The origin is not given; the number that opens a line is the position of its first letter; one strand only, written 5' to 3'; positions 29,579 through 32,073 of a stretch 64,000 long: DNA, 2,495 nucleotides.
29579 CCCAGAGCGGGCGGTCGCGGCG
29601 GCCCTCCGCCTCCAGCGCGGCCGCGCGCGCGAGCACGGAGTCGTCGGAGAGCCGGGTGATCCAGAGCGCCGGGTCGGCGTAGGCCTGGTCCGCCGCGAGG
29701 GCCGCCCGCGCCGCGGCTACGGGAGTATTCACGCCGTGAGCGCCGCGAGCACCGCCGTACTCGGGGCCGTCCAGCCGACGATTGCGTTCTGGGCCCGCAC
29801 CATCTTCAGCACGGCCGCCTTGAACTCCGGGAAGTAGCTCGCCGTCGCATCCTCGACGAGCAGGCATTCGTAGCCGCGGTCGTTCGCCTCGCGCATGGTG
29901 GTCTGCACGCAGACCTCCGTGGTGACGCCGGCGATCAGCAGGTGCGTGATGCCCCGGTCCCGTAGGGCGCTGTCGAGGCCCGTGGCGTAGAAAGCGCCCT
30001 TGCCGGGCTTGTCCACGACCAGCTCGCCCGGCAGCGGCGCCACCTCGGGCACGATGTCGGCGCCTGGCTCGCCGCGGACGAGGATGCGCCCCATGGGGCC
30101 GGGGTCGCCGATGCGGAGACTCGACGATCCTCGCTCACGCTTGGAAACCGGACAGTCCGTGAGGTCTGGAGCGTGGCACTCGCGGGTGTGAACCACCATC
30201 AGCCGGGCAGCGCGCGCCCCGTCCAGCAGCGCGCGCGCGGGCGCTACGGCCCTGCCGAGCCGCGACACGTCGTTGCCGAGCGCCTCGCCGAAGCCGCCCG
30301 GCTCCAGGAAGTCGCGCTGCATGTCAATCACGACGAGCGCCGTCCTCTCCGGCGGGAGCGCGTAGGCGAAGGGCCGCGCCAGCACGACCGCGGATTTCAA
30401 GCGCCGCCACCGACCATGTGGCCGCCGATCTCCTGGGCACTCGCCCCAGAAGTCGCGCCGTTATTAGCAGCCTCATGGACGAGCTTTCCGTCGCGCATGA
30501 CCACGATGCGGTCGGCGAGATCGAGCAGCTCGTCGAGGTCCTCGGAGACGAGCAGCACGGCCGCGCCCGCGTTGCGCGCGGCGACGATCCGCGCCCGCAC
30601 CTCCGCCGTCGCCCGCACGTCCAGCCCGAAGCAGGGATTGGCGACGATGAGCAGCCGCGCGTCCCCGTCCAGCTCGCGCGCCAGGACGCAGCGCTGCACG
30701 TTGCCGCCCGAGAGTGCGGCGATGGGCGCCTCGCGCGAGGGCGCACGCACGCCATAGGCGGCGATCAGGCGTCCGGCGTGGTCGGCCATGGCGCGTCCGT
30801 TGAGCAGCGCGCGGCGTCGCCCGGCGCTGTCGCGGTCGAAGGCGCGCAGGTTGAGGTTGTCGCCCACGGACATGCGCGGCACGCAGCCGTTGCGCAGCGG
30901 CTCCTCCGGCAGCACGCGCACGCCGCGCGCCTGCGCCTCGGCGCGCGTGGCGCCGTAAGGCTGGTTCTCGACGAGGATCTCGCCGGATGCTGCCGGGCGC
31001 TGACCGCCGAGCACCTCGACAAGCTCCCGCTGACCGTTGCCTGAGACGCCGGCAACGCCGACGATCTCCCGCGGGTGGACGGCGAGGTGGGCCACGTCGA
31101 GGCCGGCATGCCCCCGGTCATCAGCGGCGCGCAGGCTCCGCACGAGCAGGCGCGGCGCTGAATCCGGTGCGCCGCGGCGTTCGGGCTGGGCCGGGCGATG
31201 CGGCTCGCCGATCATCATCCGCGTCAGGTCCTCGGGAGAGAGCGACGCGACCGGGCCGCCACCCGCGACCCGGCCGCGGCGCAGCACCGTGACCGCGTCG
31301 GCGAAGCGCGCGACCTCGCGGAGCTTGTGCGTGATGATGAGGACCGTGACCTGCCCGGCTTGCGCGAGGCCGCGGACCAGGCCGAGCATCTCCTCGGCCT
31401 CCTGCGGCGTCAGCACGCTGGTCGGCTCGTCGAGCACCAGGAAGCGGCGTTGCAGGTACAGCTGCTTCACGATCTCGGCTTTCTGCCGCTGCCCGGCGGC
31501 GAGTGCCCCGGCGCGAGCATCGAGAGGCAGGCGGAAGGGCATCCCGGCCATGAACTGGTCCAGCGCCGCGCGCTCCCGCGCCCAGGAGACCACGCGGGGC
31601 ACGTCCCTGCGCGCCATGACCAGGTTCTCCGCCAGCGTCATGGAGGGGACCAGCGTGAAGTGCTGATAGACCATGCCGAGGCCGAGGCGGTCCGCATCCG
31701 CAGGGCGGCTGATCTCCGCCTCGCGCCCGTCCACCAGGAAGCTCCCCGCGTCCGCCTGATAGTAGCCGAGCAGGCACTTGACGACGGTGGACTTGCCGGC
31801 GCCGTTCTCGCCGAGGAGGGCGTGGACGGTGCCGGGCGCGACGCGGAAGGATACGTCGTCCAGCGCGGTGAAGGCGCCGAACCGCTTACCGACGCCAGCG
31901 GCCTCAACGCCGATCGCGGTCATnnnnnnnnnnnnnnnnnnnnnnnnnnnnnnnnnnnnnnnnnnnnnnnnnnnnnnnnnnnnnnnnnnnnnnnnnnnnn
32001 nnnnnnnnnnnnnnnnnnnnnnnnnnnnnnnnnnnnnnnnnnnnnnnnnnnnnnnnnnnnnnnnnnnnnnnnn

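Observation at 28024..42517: Divergent operon pair for an N-rich (ureido) compound: two in-operon BiuH/TrtA-like cysteine hydrolases, AmiF-like amidase, allophanate hydrolase and hydantoinase, with two ABC importers and no regulator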

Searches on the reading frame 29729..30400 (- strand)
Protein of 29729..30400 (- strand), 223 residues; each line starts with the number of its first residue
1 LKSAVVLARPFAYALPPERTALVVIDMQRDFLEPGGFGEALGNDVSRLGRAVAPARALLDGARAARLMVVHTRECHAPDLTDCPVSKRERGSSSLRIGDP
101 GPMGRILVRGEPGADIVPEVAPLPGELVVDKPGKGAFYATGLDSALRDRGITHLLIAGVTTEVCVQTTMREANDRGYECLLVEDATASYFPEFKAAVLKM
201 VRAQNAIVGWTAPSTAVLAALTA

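Call 7: search_protein_families(library=ncbifam, proteins=[window:29729-30400:-], max_evalue=0.00001)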
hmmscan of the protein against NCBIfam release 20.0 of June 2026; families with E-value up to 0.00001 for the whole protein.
window:29729-30400:- (223 aa): 5 families
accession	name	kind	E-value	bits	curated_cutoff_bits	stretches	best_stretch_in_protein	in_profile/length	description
NF050097.1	BiurAmidohydBiuH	equivalog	4.9e-79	264.9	370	1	8-221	7-221/221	biuret amidohydrolase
TIGR03614.1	RutB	equivalog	1.6e-31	109.7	377.95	1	6-219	2-217/226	pyrimidine utilization protein B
NF008517.0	PRK11440.1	equivalog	2.4e-15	56.9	195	1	127-200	97-170/188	hydrolase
NF041461.1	C_hydro_YcaC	equivalog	4.6e-09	36.1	310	1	113-213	62-165/201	isochorismate family cysteine hydrolase YcaC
NF008623.0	PRK11609.1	equivalog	9.3e-09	35.4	174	1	139-185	131-177/213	bifunctional nicotinamidase/pyrazinamidase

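Call 8: search_protein_families(library=pfam, proteins=[window:29729-30400:-], max_evalue=0.00001)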
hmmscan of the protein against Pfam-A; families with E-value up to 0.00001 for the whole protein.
window:29729-30400:- (223 aa): 1 family
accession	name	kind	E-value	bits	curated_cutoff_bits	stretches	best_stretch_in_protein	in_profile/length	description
PF00857.26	Isochorismatase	-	2.2e-45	155.3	27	1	20-208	1-170/175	Isochorismatase domain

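Call 19: search_solved_structures(query=window:29729-30400:-, show_alignments=2, max_evalue=1e-20)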
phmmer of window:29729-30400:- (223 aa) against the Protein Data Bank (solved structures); distinct sequences matched with E-value up to 1e-20: 11.
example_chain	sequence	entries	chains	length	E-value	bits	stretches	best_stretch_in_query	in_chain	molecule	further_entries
6xix_A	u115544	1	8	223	2.4e-89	302.2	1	8-218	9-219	Cysteine hydrolase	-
6xj4_A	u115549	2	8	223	6e-88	297.6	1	8-218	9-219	Cysteine hydrolase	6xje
6xjm_A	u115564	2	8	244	5.7e-67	229.1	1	7-221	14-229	Biuret hydrolase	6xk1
6azo_A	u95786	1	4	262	3.6e-62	213.4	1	10-221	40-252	Putative amidase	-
5bk6_A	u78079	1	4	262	2.5e-61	210.7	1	10-221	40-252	Putative amidase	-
6azs_A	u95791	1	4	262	2.5e-61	210.6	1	10-221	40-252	Putative amidase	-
6azn_A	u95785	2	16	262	9e-61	208.8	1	10-221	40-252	Putative amidase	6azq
8bkd_A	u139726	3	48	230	5.2e-30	108.3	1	6-197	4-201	Ureidoacrylate amidohydrolase RutB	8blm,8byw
8bln_A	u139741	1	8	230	2.6e-29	106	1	6-197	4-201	Ureidoacrylate amidohydrolase RutB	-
8bll_A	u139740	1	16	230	1.3e-28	103.7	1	6-197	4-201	Ureidoacrylate amidohydrolase RutB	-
3irv_A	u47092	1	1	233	2.2e-21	80.1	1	12-193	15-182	CYSTEINE HYDROLASE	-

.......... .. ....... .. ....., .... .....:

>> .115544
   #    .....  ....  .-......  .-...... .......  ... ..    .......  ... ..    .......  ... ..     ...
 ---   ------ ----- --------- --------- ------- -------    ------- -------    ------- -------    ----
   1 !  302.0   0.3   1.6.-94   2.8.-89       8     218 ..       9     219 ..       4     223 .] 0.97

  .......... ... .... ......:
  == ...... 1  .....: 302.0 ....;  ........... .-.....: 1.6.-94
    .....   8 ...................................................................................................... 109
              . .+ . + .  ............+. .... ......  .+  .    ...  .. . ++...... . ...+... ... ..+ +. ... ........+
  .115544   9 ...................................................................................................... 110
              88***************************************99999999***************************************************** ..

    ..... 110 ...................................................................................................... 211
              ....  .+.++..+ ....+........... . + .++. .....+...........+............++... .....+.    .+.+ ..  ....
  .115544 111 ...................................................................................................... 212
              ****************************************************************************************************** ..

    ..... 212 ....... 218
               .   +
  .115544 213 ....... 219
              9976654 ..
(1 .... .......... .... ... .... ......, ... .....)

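Call 24: search_dna_similar(query=window:29729-30400:-, collection=plasmids, mode=protein, max_rows=30, max_evalue=1e-40)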
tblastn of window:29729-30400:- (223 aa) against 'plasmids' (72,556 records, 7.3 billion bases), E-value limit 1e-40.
Records with a match: 286; places in all: 464; records where one place covers at least 80% of the query: 286.
Best place of each record, by identity: 60-80% 159; <60% 127.
By first word of the organism name: Rhizobium 133; Escherichia 78; Klebsiella 15; Pantoea 14; Enterobacter 7; Pseudomonas 5; Sulfitobacter 5; Citrobacter 3; Duffyella 3; Agrobacterium 2; and 20 more.
By predicted mobility (MOB-suite, as given by PLSDB): conjugative 136; non-mobilizable 131; mobilizable 19.
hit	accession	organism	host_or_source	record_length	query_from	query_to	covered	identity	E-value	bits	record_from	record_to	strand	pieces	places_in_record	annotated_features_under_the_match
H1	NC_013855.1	Azospirillum sp. B510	-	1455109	8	221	96%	71.5%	1e-87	289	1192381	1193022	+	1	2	record has no annotation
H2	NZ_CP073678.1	Cupriavidus sp. KK10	Isolate,A bacterial consortium from ...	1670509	6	220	96%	70.2%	2e-87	288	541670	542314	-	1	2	none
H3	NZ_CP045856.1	Agrobacterium sp. MA01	cell culture,Microcystis culture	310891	4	223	99%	66.8%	8e-87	286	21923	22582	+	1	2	isochorismatase family cysteine hydrolase | cupin domain-containing protein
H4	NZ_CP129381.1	Rhizobium sp. SSA_523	single cell,Sea water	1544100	4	222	98%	67.1%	6e-88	290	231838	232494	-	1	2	none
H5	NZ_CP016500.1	Agrobacterium sp. RAC06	Microbial isolate,Algal phycosphere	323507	4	223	99%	66.4%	3e-86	285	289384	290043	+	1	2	isochorismatase family cysteine hydrolase | cupin domain-containing protein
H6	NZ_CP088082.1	Ideonella dechloratans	Cell culture,Activated sludge, ...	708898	8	223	97%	66.7%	4e-86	284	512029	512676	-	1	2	isochorismatase family cysteine hydrolase | atzF: allophanate hydrolase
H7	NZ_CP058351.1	Peteryoungia desertarenae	Pure culture,Saline Desert Soil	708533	6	223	98%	65.1%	4e-85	281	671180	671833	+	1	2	isochorismatase family cysteine hydrolase | cupin domain-containing protein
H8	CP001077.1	Rhizobium etli CIAT 652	-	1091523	4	221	98%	65.1%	3e-84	279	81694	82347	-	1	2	putative isochorismatase hydrolase protein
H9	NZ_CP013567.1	Rhizobium phaseoli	Phaseolus vulgaris,Whole ...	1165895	4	221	98%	65.1%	4e-84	278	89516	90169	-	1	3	record has no annotation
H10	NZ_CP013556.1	Rhizobium phaseoli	Phaseolus vulgaris,Whole ...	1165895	4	221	98%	65.1%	4e-84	278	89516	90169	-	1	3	record has no annotation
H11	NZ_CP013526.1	Rhizobium phaseoli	Phaseolus vulgaris,Whole ...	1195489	4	221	98%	65.1%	4e-84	278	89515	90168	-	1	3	record has no annotation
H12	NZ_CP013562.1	Rhizobium phaseoli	Phaseolus vulgaris,Whole ...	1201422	4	221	98%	65.1%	4e-84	278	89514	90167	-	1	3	record has no annotation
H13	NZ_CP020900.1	Rhizobium phaseoli Brasil 5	Phaseolus vulgaris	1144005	4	221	98%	65.1%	5e-84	278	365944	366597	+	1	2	record has no annotation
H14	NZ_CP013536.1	Rhizobium phaseoli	Phaseolus vulgaris,Whole ...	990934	4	221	98%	65.1%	5e-84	278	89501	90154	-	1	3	isochorismatase family cysteine hydrolase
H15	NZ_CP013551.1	Rhizobium phaseoli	Phaseolus vulgaris,Whole ...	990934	4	221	98%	65.1%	5e-84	278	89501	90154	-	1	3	isochorismatase family cysteine hydrolase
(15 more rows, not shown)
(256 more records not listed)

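Call 25: get_annotated_region(hit=H6, flank=12000)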
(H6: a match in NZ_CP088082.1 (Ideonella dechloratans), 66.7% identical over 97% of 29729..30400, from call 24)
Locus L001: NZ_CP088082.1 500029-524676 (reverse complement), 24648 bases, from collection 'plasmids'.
description: Ideonella dechloratans strain CCUG 30977 plasmid unnamed1, complete sequence
organism: Ideonella dechloratans (NCBI taxid 36863)
taxonomy: Bacteria; Pseudomonadota; Betaproteobacteria; Burkholderiales; Sphaerotilaceae; Ideonella; Ideonella dechloratans
host: -; source: Cell culture,Activated sludge, wastewater treatment plant; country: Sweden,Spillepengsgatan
typing (MOB-suite, as given by PLSDB): non-mobilizable
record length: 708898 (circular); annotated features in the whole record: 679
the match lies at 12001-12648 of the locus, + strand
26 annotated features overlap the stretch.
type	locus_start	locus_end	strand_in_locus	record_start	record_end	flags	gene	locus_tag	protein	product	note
CDS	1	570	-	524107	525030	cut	-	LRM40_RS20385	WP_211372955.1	sirohydrochlorin chelatase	-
CDS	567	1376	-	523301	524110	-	cobM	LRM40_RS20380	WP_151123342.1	precorrin-4 C(11)-methyltransferase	GO:0009236 - cobalamin biosynthetic process [Evidence IEA]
CDS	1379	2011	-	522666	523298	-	-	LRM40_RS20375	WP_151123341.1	energy-coupling factor ABC transporter permease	-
CDS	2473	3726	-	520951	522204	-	-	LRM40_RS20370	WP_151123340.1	MFS transporter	GO:0055085 - transmembrane transport [Evidence IEA]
CDS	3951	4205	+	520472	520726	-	-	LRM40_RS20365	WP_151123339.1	DUF2789 family protein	-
CDS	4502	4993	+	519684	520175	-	-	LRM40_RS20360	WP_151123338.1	6,7-dimethyl-8-ribityllumazine synthase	-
CDS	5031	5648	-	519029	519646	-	-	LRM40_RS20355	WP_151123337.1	TetR family transcriptional regulator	-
CDS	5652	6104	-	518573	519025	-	-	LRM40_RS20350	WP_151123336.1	MaoC family dehydratase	-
CDS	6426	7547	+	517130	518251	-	-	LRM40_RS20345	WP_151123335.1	BMP family ABC transporter substrate-binding protein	-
CDS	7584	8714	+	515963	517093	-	-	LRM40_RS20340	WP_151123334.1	ABC transporter permease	-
CDS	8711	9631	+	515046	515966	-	-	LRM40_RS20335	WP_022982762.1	ABC transporter permease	-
CDS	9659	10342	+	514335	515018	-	-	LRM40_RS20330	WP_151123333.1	isochorismatase family cysteine hydrolase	-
CDS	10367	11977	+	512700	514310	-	-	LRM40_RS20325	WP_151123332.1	ABC transporter ATP-binding protein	-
CDS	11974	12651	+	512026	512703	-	-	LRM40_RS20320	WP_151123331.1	isochorismatase family cysteine hydrolase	-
CDS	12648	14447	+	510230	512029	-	atzF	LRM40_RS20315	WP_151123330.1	allophanate hydrolase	GO:0019627 - urea metabolic process [Evidence IEA]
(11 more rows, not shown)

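Call 26: get_annotated_region(hit=H8, flank=12000)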
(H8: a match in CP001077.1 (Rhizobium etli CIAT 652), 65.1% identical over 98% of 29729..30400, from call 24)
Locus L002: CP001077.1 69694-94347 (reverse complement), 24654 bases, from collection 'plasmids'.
description: Rhizobium etli CIAT 652 plasmid pC, complete sequence
organism: Rhizobium etli CIAT 652 (NCBI taxid 491916)
taxonomy: Bacteria; Pseudomonadota; Alphaproteobacteria; Hyphomicrobiales; Rhizobiaceae; Rhizobium; Rhizobium etli; Rhizobium etli CIAT 652
host: -; source: -; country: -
typing (MOB-suite, as given by PLSDB): conjugative; replicon rep_cluster_119; relaxase MOBQ; mating-pair formation MPF_T
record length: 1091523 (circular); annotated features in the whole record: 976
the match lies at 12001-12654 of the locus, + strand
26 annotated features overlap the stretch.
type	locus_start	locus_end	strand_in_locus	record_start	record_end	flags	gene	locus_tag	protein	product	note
CDS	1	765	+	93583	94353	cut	-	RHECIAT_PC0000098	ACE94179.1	probable nitrate/sulfonate/bicarbonate ABC transporter, ATP-binding protein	-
CDS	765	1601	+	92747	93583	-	-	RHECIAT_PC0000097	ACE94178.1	probable nitrate/sulfonate/bicarbonate ABC transporter, permease protein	-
CDS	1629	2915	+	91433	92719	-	codAc1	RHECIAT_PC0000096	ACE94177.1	cytosine deaminase protein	-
CDS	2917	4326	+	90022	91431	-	-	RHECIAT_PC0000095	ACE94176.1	putative FAD linked oxidase protein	-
CDS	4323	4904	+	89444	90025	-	-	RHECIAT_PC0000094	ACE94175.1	probable NAD(P)H dehydrogenase protein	-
CDS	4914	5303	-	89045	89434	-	-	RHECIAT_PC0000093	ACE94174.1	putative threonine degradation - translation initiation inhibitor protein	-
CDS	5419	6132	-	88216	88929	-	-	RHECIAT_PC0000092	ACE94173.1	probable transcriptional regulator protein, GntR family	-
CDS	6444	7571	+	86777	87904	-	-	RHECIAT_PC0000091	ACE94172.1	putative ABC transporter, substrate-binding protein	-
CDS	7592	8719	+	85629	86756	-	-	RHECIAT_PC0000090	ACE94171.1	probable sugar ABC transporter, permease protein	-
CDS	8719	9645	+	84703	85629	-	-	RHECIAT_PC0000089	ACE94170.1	probable sugar ABC transporter, permease protein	-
CDS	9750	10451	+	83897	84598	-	-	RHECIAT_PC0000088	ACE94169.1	putative isochorismatase hydrolase protein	-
CDS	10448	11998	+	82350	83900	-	-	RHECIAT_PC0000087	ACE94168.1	probable sugar ABC transporter, ATP-binding protein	-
CDS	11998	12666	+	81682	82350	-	-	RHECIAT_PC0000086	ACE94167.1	putative isochorismatase hydrolase protein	-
CDS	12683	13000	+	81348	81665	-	-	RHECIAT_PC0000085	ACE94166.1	putative allophanate hydrolase protein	-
CDS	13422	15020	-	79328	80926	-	-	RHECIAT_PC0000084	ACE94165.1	hypothetical conserved protein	-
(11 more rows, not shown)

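Call 27: find_related_loci(query=window:29729-30400:-, collection=genome_contigs, flank=10000)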
Query window:29729-30400:- (223 aa) in genome_contigs; peptide patterns used: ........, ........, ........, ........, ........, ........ (x = any residue, [..] = any of these).
597 stretches matched a pattern (row limit reached: there are more); 585 encode a relative of the query (tblastn E <= 1e-3); the best 80 are kept; 80 distinct loci.
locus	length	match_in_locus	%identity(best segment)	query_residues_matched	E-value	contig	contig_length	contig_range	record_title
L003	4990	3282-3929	72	6-221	2e-101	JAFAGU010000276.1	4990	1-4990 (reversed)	MAG: Betaproteobacteria bacterium isolate CP_BE_BS_3 BE_BS_k147_239958, whole genome shotgun sequence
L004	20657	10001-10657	67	4-222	2e-100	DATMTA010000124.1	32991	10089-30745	MAG TPA_asm: Ensifer sp. isolate SMAG_U13000 k141_151526, whole genome shotgun sequence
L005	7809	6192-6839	71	5-220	1e-100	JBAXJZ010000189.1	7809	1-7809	MAG: Burkholderiales bacterium isolate ELA388 MAG388_189, whole genome shotgun sequence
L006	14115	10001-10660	69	6-223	1e-98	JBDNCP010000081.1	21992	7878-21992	MAG: Cyanobacteriota bacterium isolate YM_bin7_OCT21 C81, whole genome shotgun sequence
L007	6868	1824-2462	69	2-214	2e-98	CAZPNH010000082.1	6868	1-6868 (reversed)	MAG TPA_asm: uncultured Bordetella sp. isolate binchicken_co54_428 genome assembly, contig: NODE_20337_length_6868_cov_6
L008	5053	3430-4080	71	5-221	1e-98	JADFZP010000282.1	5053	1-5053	MAG: Alphaproteobacteria bacterium isolate nJC1bin3 nJC1_bin3_NODE_2356_length_5053_cov_5.812525, whole genome shotgun s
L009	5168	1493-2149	72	3-221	4e-98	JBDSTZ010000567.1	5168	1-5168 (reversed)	MAG: Massilia sp. isolate cluster1_bin.57 k127_14721255, whole genome shotgun sequence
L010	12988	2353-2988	74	6-217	6e-98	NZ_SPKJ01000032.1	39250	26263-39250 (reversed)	Propylenella binzhouense strain L72 scaffold32.1-size39250, whole genome shotgun sequence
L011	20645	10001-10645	70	6-220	1e-97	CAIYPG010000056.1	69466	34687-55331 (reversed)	MAG: uncultured beta proteobacterium isolate Umea2_bin-3162 genome assembly, contig: bin-3162:056/167, whole genome shot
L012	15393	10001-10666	67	4-223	2e-97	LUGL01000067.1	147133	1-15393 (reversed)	Elainella saxicola E1 E1_assembly_c90, whole genome shotgun sequence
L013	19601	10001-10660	67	4-221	2e-97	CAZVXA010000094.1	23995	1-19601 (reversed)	MAG TPA_asm: uncultured bacterium isolate SRP319275_co3_141 genome assembly, contig: NODE_2393_length_23995_cov_92.73901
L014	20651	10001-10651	70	6-222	6e-97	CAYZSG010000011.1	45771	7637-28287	MAG TPA_asm: uncultured Candidatus Odyssella sp. isolate SRP287453_co1_169 genome assembly, contig: NODE_1194_length_457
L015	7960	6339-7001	65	4-223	8e-97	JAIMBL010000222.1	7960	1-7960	MAG: Leptolyngbyaceae cyanobacterium HOT.MB2.61 Contig223, whole genome shotgun sequence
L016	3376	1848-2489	68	8-221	7e-98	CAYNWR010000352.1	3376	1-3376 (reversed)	MAG TPA_asm: uncultured Burkholderiaceae bacterium isolate SRP173033_co1_119 genome assembly, contig: NODE_86883_length_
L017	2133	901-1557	69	3-221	9e-101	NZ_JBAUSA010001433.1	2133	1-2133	MAG: Caballeronia sp. isolate MFD02374_ilm_asm_bin15 k127_150892, whole genome shotgun sequence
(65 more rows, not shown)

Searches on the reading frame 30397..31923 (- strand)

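Call 7: search_protein_families(library=ncbifam, proteins=[window:30397-31923:-], max_evalue=0.00001)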
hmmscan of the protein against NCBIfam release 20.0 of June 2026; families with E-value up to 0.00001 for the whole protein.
window:30397-31923:- (508 aa): 183 families (the best 25 are shown)
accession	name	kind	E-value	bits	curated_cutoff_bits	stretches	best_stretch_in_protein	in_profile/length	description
NF047930.1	ABC_ATP_B6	equivalog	3.9e-124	415.1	670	1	6-505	3-510/510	putative B6 ABC transporter ATP-binding protein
NF008442.0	PRK11288.1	equivalog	4.4e-92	309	689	1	8-491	10-487/504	L-arabinose ABC transporter ATP-binding protein AraG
NF041861.1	YtfR_transport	equivalog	3.5e-89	299.5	850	1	7-491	3-482/492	galactofuranose ABC transporter, ATP-binding protein YtfR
NF010069.0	PRK13549.1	equivalog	5.3e-88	295.7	699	1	7-491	7-493/513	xylose ABC transporter ATP-binding protein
NF008030.0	PRK10762.1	equivalog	1.3e-85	288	745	1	9-491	8-483/501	ribose ABC transporter ATP-binding protein RbsA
TIGR02633.1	xylG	equivalog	1.3e-78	264.7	723.65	1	9-491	5-491/500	D-xylose ABC transporter ATP-binding protein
NF011967.0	PRK15439.1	equivalog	1.5e-78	264.5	586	1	6-487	12-487/510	autoinducer 2 ABC transporter ATP-binding protein LsrA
NF040905.2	GguA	equivalog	1.6e-73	247.8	810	1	8-492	4-493/500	multiple monosaccharide ABC transporter ATP-binding protein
NF007253.0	PRK09700.1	equivalog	2.1e-73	247.7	772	1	6-488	6-494/510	D-allose ABC transporter ATP-binding protein AlsA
NF008215.0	PRK10982.1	equivalog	8.3e-71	239.1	828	1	7-482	15-485/506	galactose/methyl galactoside ABC transporter ATP-binding protein MglA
TIGR02857.1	CydD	equivalog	7.1e-52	177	435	2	18-211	335-526/529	thiol reductant ABC exporter subunit CydD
TIGR01188.1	drrA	subfamily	1.2e-50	172.5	312.45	2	13-228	1-211/302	daunorubicin resistance ABC transporter, ATP-binding protein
TIGR03410.1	urea_trans_UrtE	equivalog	6.8e-50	169.7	285.8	2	11-237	6-228/230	urea ABC transporter ATP-binding subunit UrtE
TIGR03864.1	PQQ_ABC_ATP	hypoth_equivalog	3.3e-47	160.9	302.25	2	7-230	3-221/236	ABC transporter, ATP-binding subunit, PQQ-dependent alcohol dehydrogenase system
NF010068.0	PRK13548.1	equivalog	2e-46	158.2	261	2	6-236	6-239/261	heme ABC transporter ATP-binding protein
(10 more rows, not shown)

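Call 8: search_protein_families(library=pfam, proteins=[window:30397-31923:-], max_evalue=0.00001)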
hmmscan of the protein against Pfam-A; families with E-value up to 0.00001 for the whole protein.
window:30397-31923:- (508 aa): 1 family
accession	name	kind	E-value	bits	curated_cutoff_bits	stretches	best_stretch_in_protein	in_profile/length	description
PF00005.33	ABC_tran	-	3.1e-41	141.6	25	2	21-169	1-137/137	ABC transporter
